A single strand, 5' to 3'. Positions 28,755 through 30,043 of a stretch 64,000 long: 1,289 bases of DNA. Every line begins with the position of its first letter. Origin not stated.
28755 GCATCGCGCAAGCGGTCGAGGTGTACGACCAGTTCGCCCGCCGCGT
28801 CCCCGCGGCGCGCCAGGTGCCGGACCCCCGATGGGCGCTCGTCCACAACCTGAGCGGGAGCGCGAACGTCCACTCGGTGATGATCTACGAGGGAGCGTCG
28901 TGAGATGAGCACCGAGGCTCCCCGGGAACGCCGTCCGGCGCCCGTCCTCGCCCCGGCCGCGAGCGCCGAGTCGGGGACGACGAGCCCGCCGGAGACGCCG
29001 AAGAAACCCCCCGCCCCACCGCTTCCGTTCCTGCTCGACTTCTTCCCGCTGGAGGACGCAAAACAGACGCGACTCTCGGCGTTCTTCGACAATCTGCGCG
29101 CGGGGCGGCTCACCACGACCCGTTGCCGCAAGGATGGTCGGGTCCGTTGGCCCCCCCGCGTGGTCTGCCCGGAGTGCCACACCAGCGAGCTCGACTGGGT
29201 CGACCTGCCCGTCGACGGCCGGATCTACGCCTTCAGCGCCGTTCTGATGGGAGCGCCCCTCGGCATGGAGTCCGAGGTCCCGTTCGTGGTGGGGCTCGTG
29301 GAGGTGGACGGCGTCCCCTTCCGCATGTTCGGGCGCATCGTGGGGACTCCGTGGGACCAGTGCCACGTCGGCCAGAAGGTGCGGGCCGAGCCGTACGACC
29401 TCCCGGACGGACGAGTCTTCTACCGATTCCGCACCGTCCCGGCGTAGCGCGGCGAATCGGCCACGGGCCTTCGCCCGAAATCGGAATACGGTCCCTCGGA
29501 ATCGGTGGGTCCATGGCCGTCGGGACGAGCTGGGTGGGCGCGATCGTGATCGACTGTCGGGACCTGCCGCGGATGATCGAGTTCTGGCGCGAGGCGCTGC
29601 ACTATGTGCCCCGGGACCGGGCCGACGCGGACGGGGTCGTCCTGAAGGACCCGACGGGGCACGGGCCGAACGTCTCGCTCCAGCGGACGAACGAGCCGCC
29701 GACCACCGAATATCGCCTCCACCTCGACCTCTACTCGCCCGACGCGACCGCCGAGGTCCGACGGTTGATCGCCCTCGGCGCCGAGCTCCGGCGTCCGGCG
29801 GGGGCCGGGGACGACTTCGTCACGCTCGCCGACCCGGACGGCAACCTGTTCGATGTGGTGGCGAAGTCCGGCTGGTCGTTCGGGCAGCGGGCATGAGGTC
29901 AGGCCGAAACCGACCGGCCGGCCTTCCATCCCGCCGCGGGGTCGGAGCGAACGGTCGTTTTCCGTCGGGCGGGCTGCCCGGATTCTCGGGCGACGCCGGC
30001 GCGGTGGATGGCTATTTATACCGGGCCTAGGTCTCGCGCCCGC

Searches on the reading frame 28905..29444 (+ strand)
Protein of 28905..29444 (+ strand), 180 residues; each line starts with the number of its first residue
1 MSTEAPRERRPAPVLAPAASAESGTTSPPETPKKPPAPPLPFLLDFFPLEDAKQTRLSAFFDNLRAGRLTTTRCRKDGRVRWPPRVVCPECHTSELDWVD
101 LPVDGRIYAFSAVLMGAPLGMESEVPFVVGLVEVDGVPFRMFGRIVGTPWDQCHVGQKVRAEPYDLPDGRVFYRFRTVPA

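Call 38: search_protein_families(library=pfam, proteins=[window:28905-29444:+], max_evalue=0.01)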
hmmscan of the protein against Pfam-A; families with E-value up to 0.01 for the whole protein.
window:28905-29444:+ (180 aa): 3 families
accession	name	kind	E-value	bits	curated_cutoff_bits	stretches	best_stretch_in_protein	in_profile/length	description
PF01796.24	OB_ChsH2_C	-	6.2e-13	48.9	27.1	1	98-161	1-62/65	ChsH2, C-terminal OB-fold domain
PF12172.15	zf-ChsH2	-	1e-08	35.2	23.2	1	64-96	4-36/37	ChsH2, rubredoxin-like zinc ribbon domain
PF12760.12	Zn_ribbon_IS1595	-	0.0049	17.2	25.4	0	79-95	12-28/46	Transposase zinc-ribbon domain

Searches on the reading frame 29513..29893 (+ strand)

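Call 38: search_protein_families(library=pfam, proteins=[window:29513-29893:+], max_evalue=0.01)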
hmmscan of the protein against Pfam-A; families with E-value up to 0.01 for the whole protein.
window:29513-29893:+ (127 aa): 2 families
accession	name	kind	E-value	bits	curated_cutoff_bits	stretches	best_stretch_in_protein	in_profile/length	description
PF18029.7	Glyoxalase_6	-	3.8e-25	89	23.6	1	11-116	2-106/106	Glyoxalase-like domain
PF00903.31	Glyoxalase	-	6.6e-05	23.7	20.6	1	10-114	4-120/121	Glyoxalase/Bleomycin resistance protein/Dioxygenase superfamily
